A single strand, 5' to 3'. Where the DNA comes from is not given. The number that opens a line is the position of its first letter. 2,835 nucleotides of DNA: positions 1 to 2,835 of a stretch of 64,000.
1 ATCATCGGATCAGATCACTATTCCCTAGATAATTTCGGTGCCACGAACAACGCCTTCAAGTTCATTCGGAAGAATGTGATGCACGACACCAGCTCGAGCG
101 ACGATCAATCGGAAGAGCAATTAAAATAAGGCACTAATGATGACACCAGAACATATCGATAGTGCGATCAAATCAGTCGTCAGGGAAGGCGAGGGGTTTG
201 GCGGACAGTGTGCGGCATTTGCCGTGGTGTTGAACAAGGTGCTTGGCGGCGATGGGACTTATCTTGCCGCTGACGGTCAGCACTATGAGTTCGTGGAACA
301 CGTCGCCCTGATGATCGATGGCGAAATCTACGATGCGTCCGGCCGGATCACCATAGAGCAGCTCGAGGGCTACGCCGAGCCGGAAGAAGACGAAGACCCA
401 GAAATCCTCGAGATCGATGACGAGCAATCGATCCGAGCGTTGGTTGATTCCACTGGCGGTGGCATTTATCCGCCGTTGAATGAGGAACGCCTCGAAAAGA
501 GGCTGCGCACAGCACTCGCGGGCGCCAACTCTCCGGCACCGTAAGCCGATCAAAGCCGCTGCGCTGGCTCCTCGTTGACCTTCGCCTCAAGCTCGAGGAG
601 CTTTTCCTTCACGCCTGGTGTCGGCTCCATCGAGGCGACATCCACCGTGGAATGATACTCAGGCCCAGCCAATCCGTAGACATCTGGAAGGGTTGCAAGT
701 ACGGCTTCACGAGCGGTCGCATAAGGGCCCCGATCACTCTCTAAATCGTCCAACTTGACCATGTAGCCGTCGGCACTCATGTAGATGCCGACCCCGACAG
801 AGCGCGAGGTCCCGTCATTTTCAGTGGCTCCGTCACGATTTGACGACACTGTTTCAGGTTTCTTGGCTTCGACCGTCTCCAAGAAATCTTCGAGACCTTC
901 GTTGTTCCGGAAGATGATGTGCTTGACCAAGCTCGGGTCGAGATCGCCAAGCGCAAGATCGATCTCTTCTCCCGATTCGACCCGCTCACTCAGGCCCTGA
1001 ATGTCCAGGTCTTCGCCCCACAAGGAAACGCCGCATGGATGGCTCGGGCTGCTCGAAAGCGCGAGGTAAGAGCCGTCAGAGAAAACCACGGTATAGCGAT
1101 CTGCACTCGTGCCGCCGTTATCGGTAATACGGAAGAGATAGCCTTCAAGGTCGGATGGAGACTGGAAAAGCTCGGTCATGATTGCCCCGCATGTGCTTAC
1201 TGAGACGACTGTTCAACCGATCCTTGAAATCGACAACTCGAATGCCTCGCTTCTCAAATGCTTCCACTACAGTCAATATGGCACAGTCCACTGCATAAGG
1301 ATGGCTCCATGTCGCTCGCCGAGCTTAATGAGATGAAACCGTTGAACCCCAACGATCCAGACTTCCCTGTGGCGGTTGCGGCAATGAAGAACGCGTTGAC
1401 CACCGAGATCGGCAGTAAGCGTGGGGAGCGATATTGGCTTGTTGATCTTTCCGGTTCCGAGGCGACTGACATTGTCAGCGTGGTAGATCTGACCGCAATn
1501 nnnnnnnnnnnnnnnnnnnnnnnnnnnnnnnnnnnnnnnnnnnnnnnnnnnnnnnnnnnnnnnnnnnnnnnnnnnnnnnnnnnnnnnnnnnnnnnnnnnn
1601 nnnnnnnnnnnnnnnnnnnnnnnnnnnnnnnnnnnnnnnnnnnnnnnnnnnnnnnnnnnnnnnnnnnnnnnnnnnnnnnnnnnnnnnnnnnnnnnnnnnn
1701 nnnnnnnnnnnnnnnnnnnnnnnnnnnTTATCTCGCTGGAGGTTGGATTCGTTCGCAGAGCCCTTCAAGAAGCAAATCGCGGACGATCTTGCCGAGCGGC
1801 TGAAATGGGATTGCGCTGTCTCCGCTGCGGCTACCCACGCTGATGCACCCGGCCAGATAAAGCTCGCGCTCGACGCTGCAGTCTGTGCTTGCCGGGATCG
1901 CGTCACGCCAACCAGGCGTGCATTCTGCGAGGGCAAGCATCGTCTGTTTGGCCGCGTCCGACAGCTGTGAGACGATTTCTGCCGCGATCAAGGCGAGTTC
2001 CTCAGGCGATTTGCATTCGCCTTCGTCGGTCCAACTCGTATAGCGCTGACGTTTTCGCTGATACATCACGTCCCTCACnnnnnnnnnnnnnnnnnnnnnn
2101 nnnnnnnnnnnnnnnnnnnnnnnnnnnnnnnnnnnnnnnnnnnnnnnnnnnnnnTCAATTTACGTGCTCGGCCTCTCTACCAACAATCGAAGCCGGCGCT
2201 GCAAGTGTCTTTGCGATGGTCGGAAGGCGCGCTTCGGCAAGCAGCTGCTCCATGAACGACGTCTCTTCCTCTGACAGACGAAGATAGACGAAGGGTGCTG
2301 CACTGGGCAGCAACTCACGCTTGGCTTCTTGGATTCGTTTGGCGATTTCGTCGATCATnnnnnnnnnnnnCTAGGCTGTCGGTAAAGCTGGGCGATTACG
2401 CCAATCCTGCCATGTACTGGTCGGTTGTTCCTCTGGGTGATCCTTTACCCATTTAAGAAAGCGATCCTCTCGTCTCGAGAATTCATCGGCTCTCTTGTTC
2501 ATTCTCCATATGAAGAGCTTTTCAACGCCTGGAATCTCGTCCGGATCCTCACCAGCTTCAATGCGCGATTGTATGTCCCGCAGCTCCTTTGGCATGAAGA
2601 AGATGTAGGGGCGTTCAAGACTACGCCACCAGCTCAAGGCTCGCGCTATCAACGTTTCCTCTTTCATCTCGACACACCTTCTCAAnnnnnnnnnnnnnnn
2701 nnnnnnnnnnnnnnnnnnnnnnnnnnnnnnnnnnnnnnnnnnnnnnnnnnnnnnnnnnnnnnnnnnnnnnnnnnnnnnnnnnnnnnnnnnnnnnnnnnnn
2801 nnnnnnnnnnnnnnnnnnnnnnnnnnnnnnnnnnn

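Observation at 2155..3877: ADP-ribosylglycohydrolase heading a tightly overlapped four-gene operon with three small ORFs of unknown function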

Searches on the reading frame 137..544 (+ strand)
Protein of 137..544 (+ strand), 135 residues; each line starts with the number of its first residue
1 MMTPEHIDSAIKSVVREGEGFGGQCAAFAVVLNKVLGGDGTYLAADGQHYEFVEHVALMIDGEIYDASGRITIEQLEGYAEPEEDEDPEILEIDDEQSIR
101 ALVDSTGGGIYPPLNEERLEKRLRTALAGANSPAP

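Call 3: search_protein_families(library=pfam, proteins=[window:137-544:+], max_evalue=0.1)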
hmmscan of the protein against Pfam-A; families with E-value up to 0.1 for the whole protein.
window:137-544:+ (135 aa): 2 families
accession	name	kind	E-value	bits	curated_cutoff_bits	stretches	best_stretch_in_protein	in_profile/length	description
PF24591.1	Phage_YunG-like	-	0.0014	18.9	27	1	22-76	21-68/99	Phage YunG-like protein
PF24585.1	YunG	-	0.046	14.3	27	1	23-68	33-74/116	YunG protein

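Call 9: search_protein_families(library=phrogs, proteins=[window:137-544:+], max_evalue=0.01)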
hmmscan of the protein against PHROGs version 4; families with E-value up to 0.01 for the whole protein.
window:137-544:+ (135 aa): 0 families

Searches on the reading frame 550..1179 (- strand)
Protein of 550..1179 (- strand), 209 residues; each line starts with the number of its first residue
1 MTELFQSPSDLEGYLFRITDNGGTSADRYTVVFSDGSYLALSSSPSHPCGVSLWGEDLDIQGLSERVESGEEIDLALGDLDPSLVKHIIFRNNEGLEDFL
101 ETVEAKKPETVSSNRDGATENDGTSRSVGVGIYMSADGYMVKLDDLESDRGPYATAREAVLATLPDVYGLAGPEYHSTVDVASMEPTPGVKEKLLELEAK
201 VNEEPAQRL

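Call 3: search_protein_families(library=pfam, proteins=[window:550-1179:-], max_evalue=0.1)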
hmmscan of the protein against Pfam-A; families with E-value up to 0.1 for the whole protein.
window:550-1179:- (209 aa): 0 families

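Call 9: search_protein_families(library=phrogs, proteins=[window:550-1179:-], max_evalue=0.01)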
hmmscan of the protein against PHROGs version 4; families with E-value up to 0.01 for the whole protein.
window:550-1179:- (209 aa): 1 family
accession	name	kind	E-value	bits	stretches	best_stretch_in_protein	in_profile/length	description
phrog_4496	-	unknown function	0.00046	21.3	1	15-92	22-106/115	-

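Call 28: search_protein_families(library=padloc, proteins=[window:550-1179:-], max_evalue=0.01)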
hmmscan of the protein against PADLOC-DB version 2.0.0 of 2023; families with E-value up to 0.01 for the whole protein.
window:550-1179:- (209 aa): 0 families

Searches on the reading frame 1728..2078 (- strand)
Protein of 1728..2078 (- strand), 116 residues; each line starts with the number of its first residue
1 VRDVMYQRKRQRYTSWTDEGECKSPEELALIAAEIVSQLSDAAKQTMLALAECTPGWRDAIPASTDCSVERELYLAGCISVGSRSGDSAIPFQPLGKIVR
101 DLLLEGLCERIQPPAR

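Call 3: search_protein_families(library=pfam, proteins=[window:1728-2078:-], max_evalue=0.1)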
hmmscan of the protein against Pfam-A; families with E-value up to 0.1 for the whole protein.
window:1728-2078:- (116 aa): 0 families

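Call 9: search_protein_families(library=phrogs, proteins=[window:1728-2078:-], max_evalue=0.01)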
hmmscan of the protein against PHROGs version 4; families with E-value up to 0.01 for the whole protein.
window:1728-2078:- (116 aa): 0 families

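Call 27: search_protein_families(library=ncbifam, proteins=[window:1728-2078:-], max_evalue=0.01)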
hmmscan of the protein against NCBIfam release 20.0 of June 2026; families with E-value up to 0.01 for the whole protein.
window:1728-2078:- (116 aa): 0 families

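Call 28: search_protein_families(library=padloc, proteins=[window:1728-2078:-], max_evalue=0.01)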
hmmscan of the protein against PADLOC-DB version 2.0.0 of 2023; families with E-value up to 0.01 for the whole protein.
window:1728-2078:- (116 aa): 0 families

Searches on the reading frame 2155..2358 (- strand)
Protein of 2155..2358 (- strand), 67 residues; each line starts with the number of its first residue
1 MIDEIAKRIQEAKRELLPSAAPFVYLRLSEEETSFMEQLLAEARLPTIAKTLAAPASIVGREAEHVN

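Call 3: search_protein_families(library=pfam, proteins=[window:2155-2358:-], max_evalue=0.1)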
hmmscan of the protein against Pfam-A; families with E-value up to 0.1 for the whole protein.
window:2155-2358:- (67 aa): 0 families

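Call 9: search_protein_families(library=phrogs, proteins=[window:2155-2358:-], max_evalue=0.01)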
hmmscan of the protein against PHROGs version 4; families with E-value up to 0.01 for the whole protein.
window:2155-2358:- (67 aa): 0 families

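Call 27: search_protein_families(library=ncbifam, proteins=[window:2158-2358:-], max_evalue=0.01)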
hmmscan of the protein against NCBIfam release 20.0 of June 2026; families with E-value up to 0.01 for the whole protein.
window:2158-2358:- (67 aa): 0 families

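Call 28: search_protein_families(library=padloc, proteins=[window:2158-2358:-], max_evalue=0.01)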
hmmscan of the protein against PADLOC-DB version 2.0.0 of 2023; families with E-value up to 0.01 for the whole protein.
window:2158-2358:- (67 aa): 0 families

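Call 38: find_related_loci(query=A3, collection=viral_contigs, flank=8000)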
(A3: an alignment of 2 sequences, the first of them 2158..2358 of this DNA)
Query A3 (67 aa) in viral_contigs; peptide patterns used: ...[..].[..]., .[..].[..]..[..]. (x = any residue, [..] = any of these).
356 stretches matched a pattern, but none encodes a relative of the query by tblastn (E <= 1e-3).

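Call 40: find_homologous_proteins(query=window:2158-2358:-, max_evalue=0.01)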
Query seq(67 aa) (67 aa): 1 proteins with E <= 0.01 among 1 candidates.
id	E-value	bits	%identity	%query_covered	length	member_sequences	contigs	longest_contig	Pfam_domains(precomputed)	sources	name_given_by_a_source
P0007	4.3e-33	129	100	100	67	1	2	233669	-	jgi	-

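Call 80: predict_structure(protein=window:2158-2358:-)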
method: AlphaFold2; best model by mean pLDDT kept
length: 67 residues; sequences in the alignment: 1
mean_pLDDT: 72.5   pTM: 0.50
mean pLDDT of the five models: 72.5, 60.5, 57.5, 56.7, 55.8
residues with pLDDT >= 90: 1; 70-90: 43; 50-70: 12; < 50: 11
segments of 3 or more residues with pLDDT < 50: 57-67
pLDDT, mean of each block of 10 residues (from residue 1): 86 74 76 86 80 57 38
secondary structure, 60 per line:
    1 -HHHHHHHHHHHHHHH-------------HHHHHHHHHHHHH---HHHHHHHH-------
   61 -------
elements in order: H2-16 H30-42 H46-53

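Call 82: fold_search(model_id=the predicted structure, library=pdb)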
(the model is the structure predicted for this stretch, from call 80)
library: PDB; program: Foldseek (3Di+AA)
matches with E <= 10: 0; with E <= 0.001: 0
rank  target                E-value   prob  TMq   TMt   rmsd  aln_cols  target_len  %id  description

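Call 83: search_solved_structures(query=window:2158-2358:-, max_evalue=10, show_alignments=3)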
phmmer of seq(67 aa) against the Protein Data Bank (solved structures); distinct sequences matched with E-value up to 10: 0.

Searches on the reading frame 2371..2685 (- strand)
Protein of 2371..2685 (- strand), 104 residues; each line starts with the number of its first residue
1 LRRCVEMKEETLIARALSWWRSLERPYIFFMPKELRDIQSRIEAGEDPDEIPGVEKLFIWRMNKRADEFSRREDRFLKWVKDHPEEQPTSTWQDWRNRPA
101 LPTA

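Call 3: search_protein_families(library=pfam, proteins=[window:2371-2685:-], max_evalue=0.1)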
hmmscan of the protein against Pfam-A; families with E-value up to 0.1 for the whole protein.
window:2371-2685:- (104 aa): 0 families

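Call 9: search_protein_families(library=phrogs, proteins=[window:2371-2685:-], max_evalue=0.01)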
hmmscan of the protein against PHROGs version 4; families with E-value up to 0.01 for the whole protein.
window:2371-2685:- (104 aa): 0 families

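Call 15: find_homologous_proteins(query=window:2374-2667:-, max_evalue=0.01)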
Query seq(98 aa) (98 aa): 2 proteins with E <= 0.01 among 3 candidates.
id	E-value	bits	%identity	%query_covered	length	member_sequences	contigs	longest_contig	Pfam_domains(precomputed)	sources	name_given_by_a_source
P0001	3.6e-60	218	100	100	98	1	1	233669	-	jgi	-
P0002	3.7e-40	154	73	97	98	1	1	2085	-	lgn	-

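Call 16: find_encoding_contigs(protein=P0002, flank=10000)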
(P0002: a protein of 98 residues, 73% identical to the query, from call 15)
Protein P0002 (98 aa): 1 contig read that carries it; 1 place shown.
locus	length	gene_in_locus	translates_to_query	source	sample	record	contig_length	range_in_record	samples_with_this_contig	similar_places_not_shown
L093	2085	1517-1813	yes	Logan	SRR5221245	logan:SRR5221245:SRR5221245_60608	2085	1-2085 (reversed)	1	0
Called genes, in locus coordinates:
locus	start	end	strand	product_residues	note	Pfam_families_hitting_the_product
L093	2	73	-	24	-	?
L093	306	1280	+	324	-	PF03747:ADP_ribosyl_GH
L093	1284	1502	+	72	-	-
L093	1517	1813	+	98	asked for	-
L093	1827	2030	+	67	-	-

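Call 27: search_protein_families(library=ncbifam, proteins=[window:2374-2667:-], max_evalue=0.01)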
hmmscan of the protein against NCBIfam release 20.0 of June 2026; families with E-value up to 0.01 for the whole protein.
window:2374-2667:- (98 aa): 0 families

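Call 28: search_protein_families(library=padloc, proteins=[window:2374-2667:-], max_evalue=0.01)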
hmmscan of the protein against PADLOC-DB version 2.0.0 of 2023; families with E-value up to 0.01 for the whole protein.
window:2374-2667:- (98 aa): 0 families

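Call 37: find_related_loci(query=A2, collection=viral_contigs, flank=8000)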
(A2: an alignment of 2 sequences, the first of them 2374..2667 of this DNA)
Query A2 (98 aa) in viral_contigs; peptide patterns used: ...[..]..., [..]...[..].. (x = any residue, [..] = any of these).
91 stretches matched a pattern, but none encodes a relative of the query by tblastn (E <= 1e-3).

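Call 54: predict_structure(alignment_id=A2)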
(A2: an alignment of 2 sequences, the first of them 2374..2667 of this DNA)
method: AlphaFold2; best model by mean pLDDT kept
length: 98 residues; sequences in the alignment: 2
mean_pLDDT: 77.0   pTM: 0.58
mean pLDDT of the five models: 77.0, 75.8, 74.0, 73.0, 71.8
residues with pLDDT >= 90: 6; 70-90: 62; 50-70: 26; < 50: 4
segments of 3 or more residues with pLDDT < 50: 96-98
pLDDT, mean of each block of 10 residues (from residue 1): 61 62 83 87 88 84 83 85 74 58
secondary structure, 60 per line:
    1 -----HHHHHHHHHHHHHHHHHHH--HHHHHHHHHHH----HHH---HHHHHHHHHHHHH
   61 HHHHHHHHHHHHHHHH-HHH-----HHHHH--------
elements in order: H6-24 H27-37 H48-76 H86-90

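Call 58: fold_search(model_id=the predicted structure, library=pdb)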
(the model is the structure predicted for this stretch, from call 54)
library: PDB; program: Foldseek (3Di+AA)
matches with E <= 10: 8; with E <= 0.001: 0
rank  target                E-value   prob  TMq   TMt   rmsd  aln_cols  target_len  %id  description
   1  9c0w_A                3.5e+00  0.08  0.28  0.14  15.0        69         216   14  AzrC from Bacillus pacificus ROC1 bound to malachite green (released 2025-02-05)
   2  6jxn_B                5.8e+00  0.06  0.29  0.15  14.7        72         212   14  Crystal Structure of Indigo reductase from Bacillus smithii type strain DSM 4216 (released 2020-04-01)
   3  6jxn_C                6.2e+00  0.06  0.28  0.15  15.0        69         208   13  Crystal Structure of Indigo reductase from Bacillus smithii type strain DSM 4216 (released 2020-04-01)
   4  6jxn_A                6.6e+00  0.06  0.29  0.15  14.7        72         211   14  Crystal Structure of Indigo reductase from Bacillus smithii type strain DSM 4216 (released 2020-04-01)
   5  7od1_B                7.1e+00  0.05  0.27  0.08  11.4        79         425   16  Crystal structure of RBR ubiquitin ligase ARIH2 (released 2021-09-15)
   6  6ofe_A                8.6e+00  0.03  0.28  0.32  12.6        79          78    6  Helical reconstruction of Type III Secretion System Needle filament mutant-PrgI S49A (released 2019-07-10)
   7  7ajq_A                8.6e+00  0.03  0.30  0.15  11.6        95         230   17  cryo-EM structure of ExbBD from Serratia Marcescens (released 2021-10-06)
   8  2lpz_MODEL_1_A        8.6e+00  0.02  0.25  0.29  12.2        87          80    7  Atomic model of the Type-III Secretion System Needle (released 2012-05-16)

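Call 59: search_protein_representatives(alignment_id=A2)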
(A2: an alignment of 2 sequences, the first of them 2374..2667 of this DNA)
Query: 2 sequences, 98 profile positions. Proteins with E-value up to 0.001 (for the whole library): 8; up to 1e-10: 2; up to 1e-30: 1. The best 8 are listed.
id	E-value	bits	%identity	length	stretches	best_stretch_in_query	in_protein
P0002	9.5e-57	205.3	-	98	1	1-98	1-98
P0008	1.6e-24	102.0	-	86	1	5-80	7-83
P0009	2.5e-08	50.0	-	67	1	23-77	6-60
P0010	1.0e-07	48.1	-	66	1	23-79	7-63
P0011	2.4e-05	40.4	-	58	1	24-75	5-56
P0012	1.2e-04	38.3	-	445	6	75-94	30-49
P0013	4.1e-04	36.5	-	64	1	25-72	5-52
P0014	5.7e-04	36.1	-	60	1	25-78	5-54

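Call 61: find_encoding_contigs(protein=P0008, flank=8000)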
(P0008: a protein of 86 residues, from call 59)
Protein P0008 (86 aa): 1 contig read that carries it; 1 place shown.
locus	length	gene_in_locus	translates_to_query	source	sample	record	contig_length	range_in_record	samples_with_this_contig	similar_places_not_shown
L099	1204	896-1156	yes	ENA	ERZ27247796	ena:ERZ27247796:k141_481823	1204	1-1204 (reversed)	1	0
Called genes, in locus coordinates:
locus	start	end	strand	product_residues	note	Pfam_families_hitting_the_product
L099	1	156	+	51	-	?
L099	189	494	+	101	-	-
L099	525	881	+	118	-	-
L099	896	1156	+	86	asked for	-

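Call 62: find_encoding_contigs(protein=P0009, flank=8000, max_places=4)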
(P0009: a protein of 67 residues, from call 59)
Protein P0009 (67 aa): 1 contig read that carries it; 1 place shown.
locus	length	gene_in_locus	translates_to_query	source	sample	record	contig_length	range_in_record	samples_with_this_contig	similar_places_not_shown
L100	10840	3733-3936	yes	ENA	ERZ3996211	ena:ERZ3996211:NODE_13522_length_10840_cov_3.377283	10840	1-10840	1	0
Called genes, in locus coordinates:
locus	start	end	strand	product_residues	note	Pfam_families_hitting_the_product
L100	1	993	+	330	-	?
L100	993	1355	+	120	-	-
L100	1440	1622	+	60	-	-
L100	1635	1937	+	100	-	-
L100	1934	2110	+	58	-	-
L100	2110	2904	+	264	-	PF04233:Phage_Mu_F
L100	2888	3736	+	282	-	-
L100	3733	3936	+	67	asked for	-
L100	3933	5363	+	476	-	-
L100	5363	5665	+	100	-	-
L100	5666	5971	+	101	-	-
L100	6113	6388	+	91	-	-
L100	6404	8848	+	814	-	PF13088:BNR_2 (faint), PF15902:Sortilin-Vps10 (faint)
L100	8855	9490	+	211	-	-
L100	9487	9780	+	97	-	-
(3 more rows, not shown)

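Call 63: find_encoding_contigs(protein=P0010, flank=8000, max_places=4)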
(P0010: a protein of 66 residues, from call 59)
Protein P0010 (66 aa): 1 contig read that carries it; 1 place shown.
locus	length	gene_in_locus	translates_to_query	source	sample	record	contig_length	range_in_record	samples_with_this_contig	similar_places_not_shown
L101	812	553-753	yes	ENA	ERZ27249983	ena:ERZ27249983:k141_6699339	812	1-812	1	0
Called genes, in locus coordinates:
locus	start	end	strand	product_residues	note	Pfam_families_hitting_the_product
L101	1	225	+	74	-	?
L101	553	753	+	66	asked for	-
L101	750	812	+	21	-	?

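Call 64: find_encoding_contigs(protein=P0014, flank=8000, max_places=4)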
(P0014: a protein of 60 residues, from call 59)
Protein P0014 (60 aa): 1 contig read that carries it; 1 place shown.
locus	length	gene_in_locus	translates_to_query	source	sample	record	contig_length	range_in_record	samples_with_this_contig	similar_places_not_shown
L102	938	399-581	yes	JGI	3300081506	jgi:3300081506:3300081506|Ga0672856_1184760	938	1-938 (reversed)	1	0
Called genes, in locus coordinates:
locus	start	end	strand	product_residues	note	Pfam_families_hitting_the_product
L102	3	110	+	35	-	?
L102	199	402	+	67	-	-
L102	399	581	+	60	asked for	-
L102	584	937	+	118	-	?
